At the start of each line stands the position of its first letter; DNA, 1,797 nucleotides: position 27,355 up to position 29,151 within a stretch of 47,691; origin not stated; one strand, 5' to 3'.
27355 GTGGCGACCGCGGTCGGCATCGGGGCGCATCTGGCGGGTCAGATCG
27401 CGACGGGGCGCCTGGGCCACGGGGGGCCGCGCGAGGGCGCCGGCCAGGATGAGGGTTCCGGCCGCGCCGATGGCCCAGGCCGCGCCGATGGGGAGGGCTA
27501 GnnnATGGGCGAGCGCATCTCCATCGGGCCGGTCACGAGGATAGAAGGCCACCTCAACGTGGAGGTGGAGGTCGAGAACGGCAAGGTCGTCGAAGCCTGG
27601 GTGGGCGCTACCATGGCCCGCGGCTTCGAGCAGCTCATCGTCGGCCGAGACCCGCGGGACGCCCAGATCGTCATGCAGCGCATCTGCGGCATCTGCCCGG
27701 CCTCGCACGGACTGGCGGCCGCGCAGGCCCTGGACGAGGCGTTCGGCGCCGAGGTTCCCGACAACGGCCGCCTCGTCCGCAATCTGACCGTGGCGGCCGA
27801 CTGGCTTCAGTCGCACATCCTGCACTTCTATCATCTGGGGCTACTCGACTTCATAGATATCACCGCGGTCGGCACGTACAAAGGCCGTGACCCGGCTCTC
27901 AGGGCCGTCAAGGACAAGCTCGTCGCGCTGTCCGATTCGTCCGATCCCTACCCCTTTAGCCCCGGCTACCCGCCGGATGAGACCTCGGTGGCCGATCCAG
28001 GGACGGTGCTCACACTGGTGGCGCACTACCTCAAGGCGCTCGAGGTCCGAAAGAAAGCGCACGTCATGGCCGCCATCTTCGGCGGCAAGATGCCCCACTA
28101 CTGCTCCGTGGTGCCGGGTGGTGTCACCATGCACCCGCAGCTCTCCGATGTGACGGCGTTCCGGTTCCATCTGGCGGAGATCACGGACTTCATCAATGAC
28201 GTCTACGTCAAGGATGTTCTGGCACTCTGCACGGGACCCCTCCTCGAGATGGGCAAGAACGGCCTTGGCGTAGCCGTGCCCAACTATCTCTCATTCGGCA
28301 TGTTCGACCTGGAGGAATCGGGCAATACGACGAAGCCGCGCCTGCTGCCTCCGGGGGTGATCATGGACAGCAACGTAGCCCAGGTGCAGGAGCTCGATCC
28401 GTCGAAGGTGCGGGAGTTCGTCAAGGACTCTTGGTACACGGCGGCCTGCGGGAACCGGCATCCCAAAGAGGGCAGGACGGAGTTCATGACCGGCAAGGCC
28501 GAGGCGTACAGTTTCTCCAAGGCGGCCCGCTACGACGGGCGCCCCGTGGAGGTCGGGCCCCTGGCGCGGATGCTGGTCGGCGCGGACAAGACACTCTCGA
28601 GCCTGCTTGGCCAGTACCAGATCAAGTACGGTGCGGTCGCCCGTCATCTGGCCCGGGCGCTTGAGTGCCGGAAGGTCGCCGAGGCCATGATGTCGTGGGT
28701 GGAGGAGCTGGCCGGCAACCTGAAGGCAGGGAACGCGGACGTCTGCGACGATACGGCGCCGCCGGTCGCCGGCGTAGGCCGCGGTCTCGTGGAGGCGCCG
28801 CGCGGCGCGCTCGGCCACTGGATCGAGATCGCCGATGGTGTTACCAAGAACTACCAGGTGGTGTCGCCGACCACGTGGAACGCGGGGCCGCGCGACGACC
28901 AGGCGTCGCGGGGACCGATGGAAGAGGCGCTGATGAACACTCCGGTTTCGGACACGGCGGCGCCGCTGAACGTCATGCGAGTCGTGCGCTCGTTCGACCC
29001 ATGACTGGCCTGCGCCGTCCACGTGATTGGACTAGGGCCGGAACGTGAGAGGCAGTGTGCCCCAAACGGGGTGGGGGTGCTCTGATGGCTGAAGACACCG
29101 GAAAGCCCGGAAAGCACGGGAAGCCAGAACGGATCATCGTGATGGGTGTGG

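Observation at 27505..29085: [NiFeSe] hydrogenase: the large subunit needs UGA-Sec read-through, which the ORF track truncates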

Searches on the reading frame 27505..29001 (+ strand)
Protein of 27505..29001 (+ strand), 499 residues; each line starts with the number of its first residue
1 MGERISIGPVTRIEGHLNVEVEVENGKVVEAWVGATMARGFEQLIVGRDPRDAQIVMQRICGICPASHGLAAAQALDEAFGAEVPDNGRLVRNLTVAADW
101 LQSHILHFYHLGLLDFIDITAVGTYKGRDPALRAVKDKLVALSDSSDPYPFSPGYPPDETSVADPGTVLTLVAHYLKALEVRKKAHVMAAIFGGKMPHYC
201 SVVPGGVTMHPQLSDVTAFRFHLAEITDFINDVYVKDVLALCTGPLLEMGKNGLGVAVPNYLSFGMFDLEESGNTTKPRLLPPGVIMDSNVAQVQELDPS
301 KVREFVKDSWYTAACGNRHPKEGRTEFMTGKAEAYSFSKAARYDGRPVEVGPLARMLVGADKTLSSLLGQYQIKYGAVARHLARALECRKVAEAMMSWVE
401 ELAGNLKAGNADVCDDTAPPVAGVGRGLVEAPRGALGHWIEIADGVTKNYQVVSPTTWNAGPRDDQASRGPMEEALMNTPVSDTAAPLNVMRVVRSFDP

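Call 8: search_protein_families(library=pfam, proteins=[window:27505-29001:+])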
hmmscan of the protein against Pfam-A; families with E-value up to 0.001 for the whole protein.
window:27505-29001:+ (499 aa): 1 family
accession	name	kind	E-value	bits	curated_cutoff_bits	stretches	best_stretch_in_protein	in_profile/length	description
PF00374.24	NiFeSe_Hases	-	6.3e-134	448.1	25.8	1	39-499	1-501/508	Nickel-dependent hydrogenase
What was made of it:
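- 27505..29085 (+): Hydrogenase large subunit precursor: 526 codons, Sec500, Cys503, His506 and a 20-residue tail. PF00374 scores 448 bits (call 8).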

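Call 11: search_protein_families(library=ncbifam, proteins=[window:27505-29001:+])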
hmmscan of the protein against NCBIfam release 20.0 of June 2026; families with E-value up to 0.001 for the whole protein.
window:27505-29001:+ (499 aa): 10 families
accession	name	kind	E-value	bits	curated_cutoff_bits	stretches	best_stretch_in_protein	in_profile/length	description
NF033181.1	NiFeSe_hydrog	equivalog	5.3e-195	649.1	600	1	3-499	2-488/507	nickel-dependent hydrogenase large subunit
NF045518.1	H2_NiFeSe_large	exception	5.2e-131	437.8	780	1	4-499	3-473/485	NiFeSe hydrogenase large subunit HysA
NF007778.0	PRK10467.1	equivalog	8.1e-89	298.4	969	1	1-499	1-545/567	hydrogenase 2 large subunit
NF007550.0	PRK10170.1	equivalog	2.3e-76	257.5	1101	1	2-499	16-575/597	Ni/Fe-hydrogenase large subunit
TIGR03295.1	frhA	equivalog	2.8e-47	161.6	392.5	2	1-119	1-120/412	coenzyme F420 hydrogenase subunit alpha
NF041785.2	VhuA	equivalog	3.9e-32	111.3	800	1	4-117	3-117/418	F420-non-reducing hydrogenase Vhu subunit A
NF040828.1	sulfhyd_ShyA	equivalog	2.8e-30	105.5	700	2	5-116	3-115/415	NAD(P)-dependent hydrogenase/sulfhydrogenase 2 subunit alpha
NF040832.1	sulfhyd_HydA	equivalog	5.4e-20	71.9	880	2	5-118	5-119/426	NADPH-dependent hydrogenase/sulfhydrogenase 1 subunit alpha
NF004739.1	PRK06075.1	equivalog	1.6e-06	27.2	360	1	6-113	4-113/384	NADH-quinone oxidoreductase subunit D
TIGR01962.1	NuoD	equivalog_domain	0.00027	19.9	459.35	0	15-108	16-110/386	NADH dehydrogenase (quinone) subunit D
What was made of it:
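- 27505..29085 (+): NF033181 scores 649, above its cutoff of 600 (call 11).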

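Call 12: find_homologous_proteins(query=window:27505-29001:+, max_evalue=1e-30)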
Query seq(499 aa) (499 aa): 7996 proteins with E <= 1e-30 among 8000 candidates; the best 120 are listed.
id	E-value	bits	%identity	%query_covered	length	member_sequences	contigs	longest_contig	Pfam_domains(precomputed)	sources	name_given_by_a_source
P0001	0.0e+0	1145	100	100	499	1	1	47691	PF00374.25,PF27537.1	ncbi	-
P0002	5.7e-209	713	61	100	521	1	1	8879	PF00374.25,PF27537.1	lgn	-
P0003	6.3e-193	660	59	100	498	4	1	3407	PF00374.25,PF27537.1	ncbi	ncbi:MAG: nickel-dependent hydrogenase large subunit [Actinomycetota bacterium]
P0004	1.3e-192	659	59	100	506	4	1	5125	PF00374.25,PF27537.1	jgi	-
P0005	2.8e-191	655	60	100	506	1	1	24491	PF00374.25,PF27537.1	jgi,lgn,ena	-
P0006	4.6e-187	641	56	100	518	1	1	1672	PF00374.25,PF27537.1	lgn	-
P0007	2.7e-185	635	57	100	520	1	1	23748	PF00374.25,PF27537.1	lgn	-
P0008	3.5e-184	632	56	100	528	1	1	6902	PF00374.25,PF27537.1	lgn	-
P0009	2.6e-183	629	56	100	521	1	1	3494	PF00374.25,PF27537.1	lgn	-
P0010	3.6e-183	628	58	100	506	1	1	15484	PF00374.25,PF27537.1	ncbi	-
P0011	6.6e-182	624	54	100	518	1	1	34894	PF00374.25,PF27537.1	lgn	-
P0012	1.7e-181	623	56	100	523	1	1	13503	PF00374.25,PF27537.1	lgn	-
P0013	2.5e-173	596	55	100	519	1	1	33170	PF00374.25,PF27537.1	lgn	-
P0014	3.1e-170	586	54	100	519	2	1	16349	PF00374.25,PF27537.1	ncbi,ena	-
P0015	3.1e-169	582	55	100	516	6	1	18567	PF00374.25,PF27537.1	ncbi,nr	ncbi:MAG TPA: nickel-dependent hydrogenase large subunit [Candidatus Deferrimicrobium sp.]|nr:nickel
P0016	5.8e-169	581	54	100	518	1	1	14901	PF00374.25,PF27537.1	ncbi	-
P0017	3.3e-168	579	54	100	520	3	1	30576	PF00374.25,PF27537.1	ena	-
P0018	7.8e-168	578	54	100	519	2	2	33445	PF00374.25,PF27537.1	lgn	-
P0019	2.0e-167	576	54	100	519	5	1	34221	PF00374.25,PF27537.1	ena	-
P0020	4.8e-167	575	52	100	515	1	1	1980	PF00374.25,PF27537.1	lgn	-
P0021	5.9e-167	575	54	100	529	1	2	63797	PF00374.25,PF27537.1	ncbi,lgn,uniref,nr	ncbi:nickel-dependent hydrogenase large subunit [Calderihabitans maritimus]|uniref:Iron hydrogenase 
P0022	1.0e-166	574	53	99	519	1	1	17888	PF00374.25,PF27537.1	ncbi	-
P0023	1.1e-166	574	54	100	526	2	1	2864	PF00374.25,PF27537.1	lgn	-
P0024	2.2e-166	573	54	100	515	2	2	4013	PF00374.25,PF27537.1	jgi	-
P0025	7.1e-166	571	53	100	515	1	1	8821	PF00374.25,PF27537.1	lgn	-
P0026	9.5e-165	567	53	100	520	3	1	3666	PF00374.25,PF27537.1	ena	-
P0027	2.0e-164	566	52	100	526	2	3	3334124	PF00374.25,PF27537.1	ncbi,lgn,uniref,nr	ncbi:hydrogenase large subunit [Thermanaeromonas toyohensis ToBE]|uniref:Hydrogenase large subunit n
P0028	2.1e-164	566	53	100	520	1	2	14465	PF00374.25,PF27537.1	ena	-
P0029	2.2e-164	566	53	100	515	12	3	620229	PF00374.25,PF27537.1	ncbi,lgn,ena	-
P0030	4.4e-163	562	53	100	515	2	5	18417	PF00374.25,PF27537.1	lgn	-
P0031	5.5e-163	562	53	100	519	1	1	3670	PF00374.25,PF27537.1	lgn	-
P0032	1.0e-162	561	53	100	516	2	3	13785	PF00374.25,PF27537.1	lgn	-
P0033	2.1e-161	556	51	100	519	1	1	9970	PF00374.25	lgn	-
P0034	2.9e-161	556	52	100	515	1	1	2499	PF00374.25,PF27537.1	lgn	-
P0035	3.7e-161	556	52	100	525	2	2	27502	PF00374.25,PF27537.1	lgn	-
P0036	6.1e-161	555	53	100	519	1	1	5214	PF00374.25,PF27537.1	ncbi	-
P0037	3.2e-160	552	52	100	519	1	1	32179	PF00374.25,PF27537.1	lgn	-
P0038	1.5e-159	550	51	100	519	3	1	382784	PF00374.25,PF27537.1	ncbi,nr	ncbi:periplasmic [NiFe] hydrogenase large subunit precursor [Peptococcaceae bacterium CEB3]|nr:perip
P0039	2.6e-159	549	50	100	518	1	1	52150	PF00374.25,PF27537.1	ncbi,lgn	-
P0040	1.1e-158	547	51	100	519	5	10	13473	PF00374.25,PF27537.1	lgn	-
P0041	1.4e-158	547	51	99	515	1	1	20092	PF00374.25,PF27537.1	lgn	-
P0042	1.5e-158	547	52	100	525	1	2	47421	PF00374.25,PF27537.1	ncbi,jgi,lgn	-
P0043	3.7e-158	546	52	100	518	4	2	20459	PF00374.25,PF27537.1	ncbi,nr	ncbi:MAG: hypothetical protein PWQ91_1406 [Eubacteriales bacterium]|nr:hypothetical protein [Eubacte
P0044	4.2e-158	546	50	100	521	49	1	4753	PF00374.25,PF27537.1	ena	-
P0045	5.7e-158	545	52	100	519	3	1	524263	PF00374.25,PF27537.1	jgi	-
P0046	5.7e-158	545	50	100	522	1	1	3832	PF00374.25,PF27537.1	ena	-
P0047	6.5e-158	545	51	100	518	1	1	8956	PF00374.25,PF27537.1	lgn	-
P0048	8.4e-158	545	51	100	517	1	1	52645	PF00374.25,PF27537.1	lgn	-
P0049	8.6e-158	544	51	100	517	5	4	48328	PF00374.25,PF27537.1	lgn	-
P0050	1.3e-157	544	51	100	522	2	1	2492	PF00374.25,PF27537.1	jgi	jgi:hydrogenase large subunit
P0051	1.4e-157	544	52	100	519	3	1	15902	PF00374.25,PF27537.1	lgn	-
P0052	1.9e-157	543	52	100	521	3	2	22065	PF00374.25,PF27537.1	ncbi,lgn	-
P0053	2.5e-157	543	51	100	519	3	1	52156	PF00374.25,PF27537.1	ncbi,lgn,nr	ncbi:MAG: nickel-dependent hydrogenase large subunit [Candidatus Aquicultor sp.]|nr:nickel-dependent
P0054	2.9e-157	543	51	99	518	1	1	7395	PF00374.25,PF27537.1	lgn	-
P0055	3.8e-157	542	51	99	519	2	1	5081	PF00374.25,PF27537.1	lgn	-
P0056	3.9e-157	542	51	100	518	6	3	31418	PF00374.25,PF27537.1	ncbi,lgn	ncbi:MAG: nickel-dependent hydrogenase large subunit [Bacillota bacterium]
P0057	4.6e-157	542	50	100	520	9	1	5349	PF00374.25,PF27537.1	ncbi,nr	ncbi:MAG: nickel-dependent hydrogenase large subunit [Desulfobacterales bacterium]|nr:nickel-depende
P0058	7.7e-157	541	53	100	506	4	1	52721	PF00374.25,PF27537.1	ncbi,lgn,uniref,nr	ncbi:nickel-dependent hydrogenase large subunit [Candidatus Oleimmundimicrobium sp.]|uniref:nickel-d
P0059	7.8e-157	541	51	100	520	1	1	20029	PF00374.25,PF27537.1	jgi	-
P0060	1.4e-156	541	50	99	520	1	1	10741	PF00374.25,PF27537.1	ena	-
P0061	2.7e-156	540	51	100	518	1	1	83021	PF00374.25,PF27537.1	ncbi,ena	-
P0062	2.9e-156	539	50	99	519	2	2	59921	PF00374.25,PF27537.1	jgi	jgi:hydrogenase large subunit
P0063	3.1e-156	539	50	100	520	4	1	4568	PF00374.25,PF27537.1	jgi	jgi:hydrogenase large subunit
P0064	3.2e-156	539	50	100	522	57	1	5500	PF00374.25,PF27537.1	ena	-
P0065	3.3e-156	539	51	100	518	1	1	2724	PF00374.25,PF27537.1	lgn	-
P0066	3.5e-156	539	52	100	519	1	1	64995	PF00374.25,PF27537.1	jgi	-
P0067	4.0e-156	539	51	100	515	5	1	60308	PF00374.25,PF27537.1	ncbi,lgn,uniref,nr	ncbi:nickel-dependent hydrogenase large subunit [Thermincola ferriacetica]|uniref:Nickel-dependent h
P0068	4.6e-156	539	51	100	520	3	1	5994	PF00374.25,PF27537.1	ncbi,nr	ncbi:MAG: nickel-dependent hydrogenase large subunit [Desulfitobacterium hafniense]|nr:nickel-depend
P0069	5.3e-156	539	50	100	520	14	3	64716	PF00374.25,PF27537.1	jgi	jgi:Ni,Fe-hydrogenase I large subunit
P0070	5.3e-156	539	51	100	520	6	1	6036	PF00374.25,PF27537.1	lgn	-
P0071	5.5e-156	539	51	100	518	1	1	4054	PF00374.25,PF27537.1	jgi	-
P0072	6.0e-156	538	52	100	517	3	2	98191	PF00374.25,PF27537.1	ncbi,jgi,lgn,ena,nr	ncbi:MAG: nickel-dependent hydrogenase large subunit [Clostridia bacterium]|nr:nickel-dependent hydr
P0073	6.4e-156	538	51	100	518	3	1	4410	PF00374.25,PF27537.1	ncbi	-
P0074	6.7e-156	538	50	100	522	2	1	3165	PF00374.25,PF27537.1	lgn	-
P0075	8.1e-156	538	49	100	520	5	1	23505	PF00374.25,PF27537.1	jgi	jgi:Ni,Fe-hydrogenase I large subunit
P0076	8.4e-156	538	51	100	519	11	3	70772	PF00374.25,PF27537.1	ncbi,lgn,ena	-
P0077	9.1e-156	538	50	99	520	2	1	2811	PF00374.25,PF27537.1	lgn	-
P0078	9.6e-156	538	51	100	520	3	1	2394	PF00374.25,PF27537.1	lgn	-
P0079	1.1e-155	538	50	100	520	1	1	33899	PF00374.25,PF27537.1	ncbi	-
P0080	1.1e-155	538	50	100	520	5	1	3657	PF00374.25,PF27537.1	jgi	jgi:Ni,Fe-hydrogenase I large subunit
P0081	1.3e-155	537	49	100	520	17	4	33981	PF00374.25,PF27537.1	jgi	jgi:Ni,Fe-hydrogenase I large subunit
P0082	1.3e-155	537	51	100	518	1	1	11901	PF00374.25,PF27537.1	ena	-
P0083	1.3e-155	537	51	100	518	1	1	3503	PF00374.25,PF27537.1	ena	-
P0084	1.3e-155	537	51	100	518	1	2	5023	PF00374.25,PF27537.1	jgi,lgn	jgi:hydrogenase large subunit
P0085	1.3e-155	537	51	100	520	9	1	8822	PF00374.25,PF27537.1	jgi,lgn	-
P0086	1.4e-155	537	50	100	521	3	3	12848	PF00374.25,PF27537.1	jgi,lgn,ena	jgi:hydrogenase large subunit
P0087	1.5e-155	537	51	100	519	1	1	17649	PF00374.25,PF27537.1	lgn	-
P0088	1.8e-155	537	51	100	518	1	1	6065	PF00374.25,PF27537.1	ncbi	-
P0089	1.8e-155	537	51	100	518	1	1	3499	PF00374.25,PF27537.1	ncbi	-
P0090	2.1e-155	537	50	100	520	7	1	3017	PF00374.25,PF27537.1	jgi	jgi:hydrogenase large subunit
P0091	2.2e-155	537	51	100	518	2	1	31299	PF00374.25,PF27537.1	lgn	-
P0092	2.3e-155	536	51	100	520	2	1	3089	PF00374.25,PF27537.1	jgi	jgi:Ni,Fe-hydrogenase I large subunit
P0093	2.4e-155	536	51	100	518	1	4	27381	PF00374.25,PF27537.1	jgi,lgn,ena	-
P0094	2.6e-155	536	50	100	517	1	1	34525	PF00374.25,PF27537.1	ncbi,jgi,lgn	ncbi:MAG TPA: nickel-dependent hydrogenase large subunit [Candidatus Aquicultor sp.]|jgi:hydrogenase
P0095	2.9e-155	536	51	100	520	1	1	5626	PF00374.25,PF27537.1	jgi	jgi:Ni,Fe-hydrogenase I large subunit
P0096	2.9e-155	536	51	99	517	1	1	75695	PF00374.25,PF27537.1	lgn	-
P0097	2.9e-155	536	50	100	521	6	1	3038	PF00374.25,PF27537.1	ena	-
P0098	3.5e-155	536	50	100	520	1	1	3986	PF00374.25,PF27537.1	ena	-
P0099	4.1e-155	536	51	100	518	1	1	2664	PF00374.25,PF27537.1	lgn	-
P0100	4.5e-155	536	51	100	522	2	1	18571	PF00374.25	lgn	-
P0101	4.7e-155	535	50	99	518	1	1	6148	PF00374.25,PF27537.1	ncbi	-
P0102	4.9e-155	535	51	100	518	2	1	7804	PF00374.25,PF27537.1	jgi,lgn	-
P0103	5.1e-155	535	50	100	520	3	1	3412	PF00374.25,PF27537.1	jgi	-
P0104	5.5e-155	535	50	100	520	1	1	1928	PF00374.25,PF27537.1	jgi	jgi:hydrogenase large subunit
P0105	5.7e-155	535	50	100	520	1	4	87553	PF00374.25,PF27537.1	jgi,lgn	jgi:Ni,Fe-hydrogenase I large subunit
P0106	6.3e-155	535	51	100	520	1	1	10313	PF00374.25,PF27537.1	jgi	jgi:hydrogenase large subunit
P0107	6.8e-155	535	51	100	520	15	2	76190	PF00374.25,PF27537.1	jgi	jgi:hydrogenase large subunit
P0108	8.6e-155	535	51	100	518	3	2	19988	PF00374.25,PF27537.1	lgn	-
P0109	1.3e-154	534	50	100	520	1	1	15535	PF00374.25,PF27537.1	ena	-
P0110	1.6e-154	534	51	99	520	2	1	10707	PF00374.25,PF27537.1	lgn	-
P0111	1.6e-154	534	50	99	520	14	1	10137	PF00374.25,PF27537.1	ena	-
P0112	2.6e-154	533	50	100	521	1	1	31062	PF00374.25,PF27537.1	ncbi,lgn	-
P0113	2.6e-154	533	51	100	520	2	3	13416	PF00374.25,PF27537.1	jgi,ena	-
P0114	2.8e-154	533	50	100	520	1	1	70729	PF00374.25,PF27537.1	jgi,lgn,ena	-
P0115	2.9e-154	533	51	100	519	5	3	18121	PF00374.25,PF27537.1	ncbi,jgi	jgi:hydrogenase large subunit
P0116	3.1e-154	533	50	100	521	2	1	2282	PF00374.25,PF27537.1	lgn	-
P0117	3.3e-154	533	51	100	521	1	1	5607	PF00374.25,PF27537.1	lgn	-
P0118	4.3e-154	532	49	100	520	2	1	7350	PF00374.25,PF27537.1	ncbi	-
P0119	4.5e-154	532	52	99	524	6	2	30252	PF00374.25,PF27537.1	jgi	-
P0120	6.2e-154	532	49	100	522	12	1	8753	PF00374.25,PF27537.1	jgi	-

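Call 14: find_encoding_contigs(protein=P0001, flank=1000, max_places=3)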
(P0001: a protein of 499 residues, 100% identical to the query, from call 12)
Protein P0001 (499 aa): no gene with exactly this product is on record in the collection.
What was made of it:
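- Tried and rejected: An exact look-up of the 499-residue product found no record in the contig index (call 14).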

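Call 15: find_encoding_contigs(protein=P0005, flank=10000, max_places=3)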
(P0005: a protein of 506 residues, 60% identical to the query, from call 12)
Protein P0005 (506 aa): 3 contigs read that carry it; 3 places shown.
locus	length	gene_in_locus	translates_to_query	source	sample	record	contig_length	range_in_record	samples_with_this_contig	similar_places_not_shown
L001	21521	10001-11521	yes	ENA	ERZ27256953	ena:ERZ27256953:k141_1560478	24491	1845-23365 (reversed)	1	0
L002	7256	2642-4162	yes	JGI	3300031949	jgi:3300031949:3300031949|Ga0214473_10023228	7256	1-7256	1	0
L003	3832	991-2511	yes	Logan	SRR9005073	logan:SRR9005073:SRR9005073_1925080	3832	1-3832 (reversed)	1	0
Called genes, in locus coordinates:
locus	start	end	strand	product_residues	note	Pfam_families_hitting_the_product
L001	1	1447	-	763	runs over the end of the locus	PF01011:PQQ (faint), PF13360:PQQ_2 (weak), PF13570:Beta-prop_ACSF4, PF25171:Beta-prop_WDR36-Utp21_1st (faint), PF25292:Beta-prop_CGLA (faint), PF13360:PQQ_2, PF13570:Beta-prop_ACSF4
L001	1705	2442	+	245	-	-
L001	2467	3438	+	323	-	PF00348:polyprenyl_synt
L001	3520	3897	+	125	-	-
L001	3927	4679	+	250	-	PF21033:RMD1-3 (faint), PF24575:TPR_Slam (faint), PF12895:ANAPC3 (faint), PF13181:TPR_8 (faint), PF13371:TPR_9 (faint), PF13428:TPR_14 (faint), PF14561:TPR_20 (faint), PF13432:TPR_16, +8 more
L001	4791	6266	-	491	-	PF05598:DUF772, PF01609:DDE_Tnp_1, PF13751:DDE_Tnp_1_6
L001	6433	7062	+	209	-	PF00156:Pribosyltran, PF14681:UPRTase (faint)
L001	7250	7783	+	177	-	PF07998:Peptidase_M54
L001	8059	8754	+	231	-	PF00902:TatC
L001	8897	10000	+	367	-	PF01058:Oxidored_q6, PF14720:NiFe_hyd_SSU_C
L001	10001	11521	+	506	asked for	PF27537:HoxH, PF00374:NiFeSe_Hases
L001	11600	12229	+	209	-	PF01292:Ni_hydr_CYTB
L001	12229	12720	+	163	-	PF01750:HycI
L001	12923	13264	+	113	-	PF01155:HypA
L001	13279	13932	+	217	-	PF02492:cobW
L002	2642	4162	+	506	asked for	PF27537:HoxH, PF00374:NiFeSe_Hases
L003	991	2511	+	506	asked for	PF27537:HoxH, PF00374:NiFeSe_Hases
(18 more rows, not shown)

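Call 16: find_encoding_contigs(protein=P0058, flank=10000, max_places=3)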
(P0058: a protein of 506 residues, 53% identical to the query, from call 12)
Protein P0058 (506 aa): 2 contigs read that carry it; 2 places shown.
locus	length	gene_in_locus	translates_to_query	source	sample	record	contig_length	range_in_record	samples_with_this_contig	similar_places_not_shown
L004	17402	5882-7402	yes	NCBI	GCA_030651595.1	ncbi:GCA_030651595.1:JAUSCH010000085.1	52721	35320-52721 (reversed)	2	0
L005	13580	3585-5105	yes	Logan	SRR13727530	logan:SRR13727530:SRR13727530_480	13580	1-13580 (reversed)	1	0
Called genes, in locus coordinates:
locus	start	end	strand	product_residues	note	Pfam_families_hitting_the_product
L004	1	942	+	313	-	PF17788:HypF_C, PF00814:TsaD (faint), PF22521:HypF_C_2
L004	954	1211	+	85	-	PF01455:HupF_HypC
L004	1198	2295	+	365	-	PF01924:HypD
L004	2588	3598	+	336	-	PF00586:AIRS, PF02769:AIRS_C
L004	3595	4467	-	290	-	PF17853:GGDEF_2, PF13556:HTH_30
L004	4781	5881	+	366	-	PF01058:Oxidored_q6, PF14720:NiFe_hyd_SSU_C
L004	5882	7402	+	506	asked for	PF27537:HoxH (weak), PF00374:NiFeSe_Hases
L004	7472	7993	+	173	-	PF01750:HycI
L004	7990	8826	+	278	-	PF13187:Fer4_9 (faint), PF13237:Fer4_10 (faint), PF13247:Fer4_11, PF12838:Fer4_7 (weak), PF00037:Fer4 (weak), PF12837:Fer4_6 (weak)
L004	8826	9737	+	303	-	PF03916:NrfD, PF14589:NrfD_2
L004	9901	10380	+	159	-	PF01750:HycI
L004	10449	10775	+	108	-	PF01155:HypA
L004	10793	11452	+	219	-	PF02492:cobW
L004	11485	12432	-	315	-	PF04055:Radical_SAM, PF11946:DUF3463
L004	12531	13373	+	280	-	PF00990:GGDEF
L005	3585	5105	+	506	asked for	PF27537:HoxH (weak), PF00374:NiFeSe_Hases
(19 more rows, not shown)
